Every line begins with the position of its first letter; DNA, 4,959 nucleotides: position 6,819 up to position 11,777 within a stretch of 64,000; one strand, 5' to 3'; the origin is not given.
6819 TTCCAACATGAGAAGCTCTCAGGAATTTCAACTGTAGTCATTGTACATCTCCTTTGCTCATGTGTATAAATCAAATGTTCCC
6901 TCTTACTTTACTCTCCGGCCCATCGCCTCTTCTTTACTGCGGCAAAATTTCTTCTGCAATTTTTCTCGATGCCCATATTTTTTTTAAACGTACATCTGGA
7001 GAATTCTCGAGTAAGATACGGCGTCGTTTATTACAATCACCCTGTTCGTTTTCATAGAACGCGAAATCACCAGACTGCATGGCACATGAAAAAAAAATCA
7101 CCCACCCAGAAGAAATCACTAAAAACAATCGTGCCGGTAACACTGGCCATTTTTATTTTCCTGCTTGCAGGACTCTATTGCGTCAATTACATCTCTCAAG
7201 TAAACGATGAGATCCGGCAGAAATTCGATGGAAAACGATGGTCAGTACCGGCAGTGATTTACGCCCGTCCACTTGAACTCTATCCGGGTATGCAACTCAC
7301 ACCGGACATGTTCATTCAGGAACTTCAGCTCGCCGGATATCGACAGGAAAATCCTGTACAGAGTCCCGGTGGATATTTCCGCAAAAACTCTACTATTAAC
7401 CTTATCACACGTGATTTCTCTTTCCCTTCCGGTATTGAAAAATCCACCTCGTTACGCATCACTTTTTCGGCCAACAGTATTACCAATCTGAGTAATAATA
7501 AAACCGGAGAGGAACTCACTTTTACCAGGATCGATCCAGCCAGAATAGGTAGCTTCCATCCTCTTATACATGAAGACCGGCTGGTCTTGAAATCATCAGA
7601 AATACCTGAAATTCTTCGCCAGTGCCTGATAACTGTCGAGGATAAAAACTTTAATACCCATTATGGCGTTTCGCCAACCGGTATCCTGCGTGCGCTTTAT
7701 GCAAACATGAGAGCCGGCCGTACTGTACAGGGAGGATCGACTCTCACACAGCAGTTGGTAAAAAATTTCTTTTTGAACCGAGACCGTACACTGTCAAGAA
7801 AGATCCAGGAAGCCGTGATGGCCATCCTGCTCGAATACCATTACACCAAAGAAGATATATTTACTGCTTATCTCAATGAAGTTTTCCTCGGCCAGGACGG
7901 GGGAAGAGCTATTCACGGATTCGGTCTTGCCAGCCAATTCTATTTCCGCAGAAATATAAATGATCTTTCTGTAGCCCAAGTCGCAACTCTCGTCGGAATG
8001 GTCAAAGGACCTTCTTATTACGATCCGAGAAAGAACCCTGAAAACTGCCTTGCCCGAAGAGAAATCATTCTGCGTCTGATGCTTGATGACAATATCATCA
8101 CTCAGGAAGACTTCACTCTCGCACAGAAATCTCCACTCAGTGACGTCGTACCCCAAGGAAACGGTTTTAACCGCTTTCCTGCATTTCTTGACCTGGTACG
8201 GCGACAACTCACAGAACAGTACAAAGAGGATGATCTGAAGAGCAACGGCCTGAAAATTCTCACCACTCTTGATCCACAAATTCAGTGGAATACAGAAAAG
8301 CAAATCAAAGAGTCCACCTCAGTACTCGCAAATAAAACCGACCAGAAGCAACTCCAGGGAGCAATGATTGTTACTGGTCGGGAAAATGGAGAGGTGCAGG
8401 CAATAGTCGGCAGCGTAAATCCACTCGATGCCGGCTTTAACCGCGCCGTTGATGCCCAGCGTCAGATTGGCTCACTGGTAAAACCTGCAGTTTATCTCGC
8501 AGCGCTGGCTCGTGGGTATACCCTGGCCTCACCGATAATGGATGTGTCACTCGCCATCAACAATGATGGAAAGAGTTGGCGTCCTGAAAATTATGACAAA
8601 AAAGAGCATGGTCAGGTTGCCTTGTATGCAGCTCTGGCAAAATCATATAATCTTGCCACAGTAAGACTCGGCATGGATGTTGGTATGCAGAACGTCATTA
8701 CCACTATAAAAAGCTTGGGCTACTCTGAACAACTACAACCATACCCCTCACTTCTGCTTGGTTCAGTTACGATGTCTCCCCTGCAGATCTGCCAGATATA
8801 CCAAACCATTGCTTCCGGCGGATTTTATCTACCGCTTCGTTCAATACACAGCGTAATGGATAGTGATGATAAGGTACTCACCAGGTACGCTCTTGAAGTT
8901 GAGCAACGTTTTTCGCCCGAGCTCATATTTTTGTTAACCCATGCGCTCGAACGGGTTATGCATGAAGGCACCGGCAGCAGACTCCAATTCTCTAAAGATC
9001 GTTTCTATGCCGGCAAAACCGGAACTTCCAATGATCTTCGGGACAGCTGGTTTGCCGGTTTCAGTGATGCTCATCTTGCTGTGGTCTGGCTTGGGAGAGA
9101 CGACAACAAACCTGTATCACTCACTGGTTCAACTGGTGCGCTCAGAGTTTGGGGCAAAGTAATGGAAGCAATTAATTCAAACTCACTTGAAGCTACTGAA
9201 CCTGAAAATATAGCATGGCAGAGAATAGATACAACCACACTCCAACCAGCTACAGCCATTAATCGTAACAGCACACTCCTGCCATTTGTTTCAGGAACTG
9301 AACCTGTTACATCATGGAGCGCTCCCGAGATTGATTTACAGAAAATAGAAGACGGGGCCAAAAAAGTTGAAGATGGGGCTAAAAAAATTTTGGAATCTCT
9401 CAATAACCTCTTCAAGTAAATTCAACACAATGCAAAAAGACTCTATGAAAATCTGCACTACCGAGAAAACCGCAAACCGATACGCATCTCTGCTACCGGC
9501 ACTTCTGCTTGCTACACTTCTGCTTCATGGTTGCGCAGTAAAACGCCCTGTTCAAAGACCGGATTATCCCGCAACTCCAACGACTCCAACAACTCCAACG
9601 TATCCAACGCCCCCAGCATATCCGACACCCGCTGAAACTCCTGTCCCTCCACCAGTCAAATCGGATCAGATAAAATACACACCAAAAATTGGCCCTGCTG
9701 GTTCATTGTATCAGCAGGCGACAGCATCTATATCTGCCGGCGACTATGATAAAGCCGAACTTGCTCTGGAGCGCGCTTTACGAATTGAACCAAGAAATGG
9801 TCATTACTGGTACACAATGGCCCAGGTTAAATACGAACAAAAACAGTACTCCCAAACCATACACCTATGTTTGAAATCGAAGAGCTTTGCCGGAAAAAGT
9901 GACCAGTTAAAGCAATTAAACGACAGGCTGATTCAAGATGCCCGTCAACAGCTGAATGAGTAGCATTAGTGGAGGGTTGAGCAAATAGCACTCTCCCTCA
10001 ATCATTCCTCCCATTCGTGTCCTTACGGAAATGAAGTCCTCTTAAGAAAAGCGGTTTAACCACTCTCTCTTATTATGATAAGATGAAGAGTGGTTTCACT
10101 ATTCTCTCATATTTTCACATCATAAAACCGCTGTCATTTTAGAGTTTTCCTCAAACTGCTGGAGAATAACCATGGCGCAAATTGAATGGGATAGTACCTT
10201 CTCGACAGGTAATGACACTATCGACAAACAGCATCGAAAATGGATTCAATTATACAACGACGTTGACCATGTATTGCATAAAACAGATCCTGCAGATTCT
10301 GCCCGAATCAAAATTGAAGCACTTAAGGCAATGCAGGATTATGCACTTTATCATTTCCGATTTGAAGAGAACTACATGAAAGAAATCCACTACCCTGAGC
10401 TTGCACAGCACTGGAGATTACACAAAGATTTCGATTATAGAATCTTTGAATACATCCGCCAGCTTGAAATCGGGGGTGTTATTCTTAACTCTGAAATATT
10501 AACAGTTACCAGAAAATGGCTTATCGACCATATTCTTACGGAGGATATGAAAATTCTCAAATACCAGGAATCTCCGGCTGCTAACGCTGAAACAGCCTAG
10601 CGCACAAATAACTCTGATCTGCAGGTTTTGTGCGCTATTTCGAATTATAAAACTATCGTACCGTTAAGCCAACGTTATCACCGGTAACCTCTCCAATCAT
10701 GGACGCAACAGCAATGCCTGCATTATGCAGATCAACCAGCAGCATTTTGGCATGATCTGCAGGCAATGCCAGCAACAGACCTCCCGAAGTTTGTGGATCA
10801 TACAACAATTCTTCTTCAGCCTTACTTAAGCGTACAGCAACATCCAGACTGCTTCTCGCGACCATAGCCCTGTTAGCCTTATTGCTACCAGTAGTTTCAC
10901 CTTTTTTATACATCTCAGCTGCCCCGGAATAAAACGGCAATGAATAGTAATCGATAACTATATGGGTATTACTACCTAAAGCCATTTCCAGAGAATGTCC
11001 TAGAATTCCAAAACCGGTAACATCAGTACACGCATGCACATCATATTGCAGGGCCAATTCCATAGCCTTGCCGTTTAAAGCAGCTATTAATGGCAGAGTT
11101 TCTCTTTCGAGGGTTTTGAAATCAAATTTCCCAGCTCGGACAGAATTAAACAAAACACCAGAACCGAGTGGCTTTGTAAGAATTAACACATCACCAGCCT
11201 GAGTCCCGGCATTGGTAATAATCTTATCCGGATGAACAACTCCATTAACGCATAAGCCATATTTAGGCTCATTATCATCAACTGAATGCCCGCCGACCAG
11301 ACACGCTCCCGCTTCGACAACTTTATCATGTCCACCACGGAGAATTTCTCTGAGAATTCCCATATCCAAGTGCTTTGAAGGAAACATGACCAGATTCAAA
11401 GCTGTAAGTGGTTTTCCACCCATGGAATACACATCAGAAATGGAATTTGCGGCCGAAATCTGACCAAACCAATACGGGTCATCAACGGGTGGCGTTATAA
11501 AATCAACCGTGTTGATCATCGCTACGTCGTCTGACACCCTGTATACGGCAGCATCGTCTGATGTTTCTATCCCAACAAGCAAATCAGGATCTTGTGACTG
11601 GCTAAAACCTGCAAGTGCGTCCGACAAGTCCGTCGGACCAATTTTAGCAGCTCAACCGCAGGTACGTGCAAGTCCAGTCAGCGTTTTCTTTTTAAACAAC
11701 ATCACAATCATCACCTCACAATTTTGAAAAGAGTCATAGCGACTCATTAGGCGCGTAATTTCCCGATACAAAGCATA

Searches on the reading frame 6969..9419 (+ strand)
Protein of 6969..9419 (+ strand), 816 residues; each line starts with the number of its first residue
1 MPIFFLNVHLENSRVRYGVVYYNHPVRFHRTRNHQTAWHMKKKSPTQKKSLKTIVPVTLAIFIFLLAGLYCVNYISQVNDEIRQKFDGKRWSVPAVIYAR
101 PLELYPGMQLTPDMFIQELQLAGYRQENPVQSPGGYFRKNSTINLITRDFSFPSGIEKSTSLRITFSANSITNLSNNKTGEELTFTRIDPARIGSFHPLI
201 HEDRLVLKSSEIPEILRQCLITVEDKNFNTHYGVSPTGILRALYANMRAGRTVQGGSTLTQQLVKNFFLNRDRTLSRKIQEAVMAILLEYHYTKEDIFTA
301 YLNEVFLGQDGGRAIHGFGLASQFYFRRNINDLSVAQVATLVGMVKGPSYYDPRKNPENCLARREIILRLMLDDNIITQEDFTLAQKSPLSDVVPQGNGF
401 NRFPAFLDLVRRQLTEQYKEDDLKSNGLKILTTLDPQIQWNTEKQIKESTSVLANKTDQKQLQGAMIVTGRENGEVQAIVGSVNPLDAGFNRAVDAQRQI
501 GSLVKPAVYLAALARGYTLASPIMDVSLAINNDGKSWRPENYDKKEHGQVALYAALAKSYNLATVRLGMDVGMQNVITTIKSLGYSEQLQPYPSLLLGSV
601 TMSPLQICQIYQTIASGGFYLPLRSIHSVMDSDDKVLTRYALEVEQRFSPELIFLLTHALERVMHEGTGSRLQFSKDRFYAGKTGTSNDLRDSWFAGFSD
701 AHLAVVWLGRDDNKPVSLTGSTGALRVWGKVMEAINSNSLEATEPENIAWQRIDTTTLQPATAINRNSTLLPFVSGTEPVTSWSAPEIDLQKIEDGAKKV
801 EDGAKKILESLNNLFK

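Call 61: search_protein_families(library=pfam, proteins=[window:6969-9419:+], max_evalue=0.00001)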
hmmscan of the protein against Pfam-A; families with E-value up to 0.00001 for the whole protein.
window:6969-9419:+ (816 aa): 3 families
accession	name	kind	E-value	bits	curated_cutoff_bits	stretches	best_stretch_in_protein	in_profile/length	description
PF00912.28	Transgly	-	3.1e-57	193.3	27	1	201-371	11-177/178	Transglycosylase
PF14814.11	UB2H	-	2.8e-22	79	27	1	104-187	1-84/85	Bifunctional transglycosylase second domain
PF00905.27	Transpeptidase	-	1.5e-21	77.3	22.1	1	465-701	2-267/299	Penicillin binding protein transpeptidase domain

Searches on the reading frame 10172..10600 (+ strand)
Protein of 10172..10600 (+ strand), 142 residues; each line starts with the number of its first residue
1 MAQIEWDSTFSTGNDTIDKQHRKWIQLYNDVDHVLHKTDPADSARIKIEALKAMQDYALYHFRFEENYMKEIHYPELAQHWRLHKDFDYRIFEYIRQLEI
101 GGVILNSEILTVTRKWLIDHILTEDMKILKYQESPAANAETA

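Call 61: search_protein_families(library=pfam, proteins=[window:10172-10600:+], max_evalue=0.00001)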
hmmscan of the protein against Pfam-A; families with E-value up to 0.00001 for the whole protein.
window:10172-10600:+ (142 aa): 1 family
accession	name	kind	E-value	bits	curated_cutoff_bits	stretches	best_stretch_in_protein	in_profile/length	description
PF01814.28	Hemerythrin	-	1.2e-13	52.1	25.3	1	13-129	2-124/127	Hemerythrin HHE cation binding domain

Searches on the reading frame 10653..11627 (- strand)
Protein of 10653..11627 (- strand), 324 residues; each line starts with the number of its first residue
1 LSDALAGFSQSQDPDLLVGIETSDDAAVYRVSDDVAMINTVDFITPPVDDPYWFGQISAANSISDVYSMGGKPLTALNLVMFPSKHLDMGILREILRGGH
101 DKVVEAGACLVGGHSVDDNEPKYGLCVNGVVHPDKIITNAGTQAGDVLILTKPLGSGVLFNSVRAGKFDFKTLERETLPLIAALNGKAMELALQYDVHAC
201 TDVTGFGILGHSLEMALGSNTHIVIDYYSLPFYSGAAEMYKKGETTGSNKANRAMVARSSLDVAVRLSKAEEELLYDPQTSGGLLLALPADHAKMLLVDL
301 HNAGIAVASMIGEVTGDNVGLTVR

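Call 9: search_protein_families(library=pfam, proteins=[window:10653-11627:-])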
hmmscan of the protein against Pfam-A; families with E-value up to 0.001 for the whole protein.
window:10653-11627:- (324 aa): 2 families
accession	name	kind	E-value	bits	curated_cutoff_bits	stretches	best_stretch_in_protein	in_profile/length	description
PF00586.29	AIRS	-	2.6e-25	89.5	24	1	24-131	2-112/112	AIR synthase related protein, N-terminal domain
PF02769.27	AIRS_C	-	1.1e-17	65.1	23.1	1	143-320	1-152/156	AIR synthase related protein, C-terminal domain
